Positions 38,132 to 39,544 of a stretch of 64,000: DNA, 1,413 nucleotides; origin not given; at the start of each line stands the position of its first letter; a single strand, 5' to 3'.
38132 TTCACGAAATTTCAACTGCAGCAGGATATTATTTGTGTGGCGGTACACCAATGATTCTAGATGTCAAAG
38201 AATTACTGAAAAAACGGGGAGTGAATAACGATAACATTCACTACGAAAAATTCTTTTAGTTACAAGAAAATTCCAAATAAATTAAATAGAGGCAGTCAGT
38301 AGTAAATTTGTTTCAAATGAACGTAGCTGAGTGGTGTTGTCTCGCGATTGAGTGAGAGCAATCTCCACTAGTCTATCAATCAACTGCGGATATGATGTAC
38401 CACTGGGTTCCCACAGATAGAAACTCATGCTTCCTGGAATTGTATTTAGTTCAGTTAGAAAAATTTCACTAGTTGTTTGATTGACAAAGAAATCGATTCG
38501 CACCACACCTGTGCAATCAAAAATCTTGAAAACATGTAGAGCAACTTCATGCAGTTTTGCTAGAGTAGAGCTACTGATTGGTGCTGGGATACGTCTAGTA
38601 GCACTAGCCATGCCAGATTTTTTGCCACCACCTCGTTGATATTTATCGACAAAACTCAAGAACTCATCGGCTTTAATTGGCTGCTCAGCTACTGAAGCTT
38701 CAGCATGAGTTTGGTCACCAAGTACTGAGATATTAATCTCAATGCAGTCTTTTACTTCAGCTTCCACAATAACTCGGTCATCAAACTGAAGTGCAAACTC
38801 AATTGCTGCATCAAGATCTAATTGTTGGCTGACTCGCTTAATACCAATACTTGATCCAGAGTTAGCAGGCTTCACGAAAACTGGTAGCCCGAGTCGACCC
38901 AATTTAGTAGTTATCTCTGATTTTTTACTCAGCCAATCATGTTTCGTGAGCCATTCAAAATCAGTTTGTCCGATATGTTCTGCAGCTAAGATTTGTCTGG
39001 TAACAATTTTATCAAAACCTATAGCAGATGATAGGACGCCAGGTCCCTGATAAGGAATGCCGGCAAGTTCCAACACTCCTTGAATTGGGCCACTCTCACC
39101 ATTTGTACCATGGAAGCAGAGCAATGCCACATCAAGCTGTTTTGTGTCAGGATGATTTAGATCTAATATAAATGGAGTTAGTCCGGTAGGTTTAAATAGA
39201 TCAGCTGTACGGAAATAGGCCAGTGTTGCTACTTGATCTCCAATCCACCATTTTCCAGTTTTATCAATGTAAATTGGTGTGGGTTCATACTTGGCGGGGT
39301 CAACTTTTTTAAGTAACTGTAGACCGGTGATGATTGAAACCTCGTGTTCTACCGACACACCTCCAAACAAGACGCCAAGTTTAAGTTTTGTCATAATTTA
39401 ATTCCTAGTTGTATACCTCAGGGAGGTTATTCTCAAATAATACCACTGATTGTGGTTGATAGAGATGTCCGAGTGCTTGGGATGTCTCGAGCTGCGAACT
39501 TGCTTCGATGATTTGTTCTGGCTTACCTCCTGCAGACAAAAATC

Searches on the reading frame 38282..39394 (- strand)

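Call 68: search_protein_families(library=pfam, proteins=[window:38282-39394:-], max_evalue=0.00001)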
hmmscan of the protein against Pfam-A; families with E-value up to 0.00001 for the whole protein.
window:38282-39394:- (370 aa): 4 families
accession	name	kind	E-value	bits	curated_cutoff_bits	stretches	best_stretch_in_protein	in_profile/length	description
PF07478.18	Dala_Dala_lig_C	-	1.1e-46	159.4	24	1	137-344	3-204/204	D-ala D-ala ligase C-terminus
PF01820.27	Dala_Dala_lig_N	-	2.6e-26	93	34.6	1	5-118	1-121/121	D-ala D-ala ligase N-terminus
PF02222.28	ATP-grasp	-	8e-07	29.3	27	0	155-316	16-159/179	ATP-grasp domain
PF02786.22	CPSase_L_D2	-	8e-06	26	19.8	0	165-318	34-178/211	Carbamoyl-phosphate synthase L chain, ATP binding domain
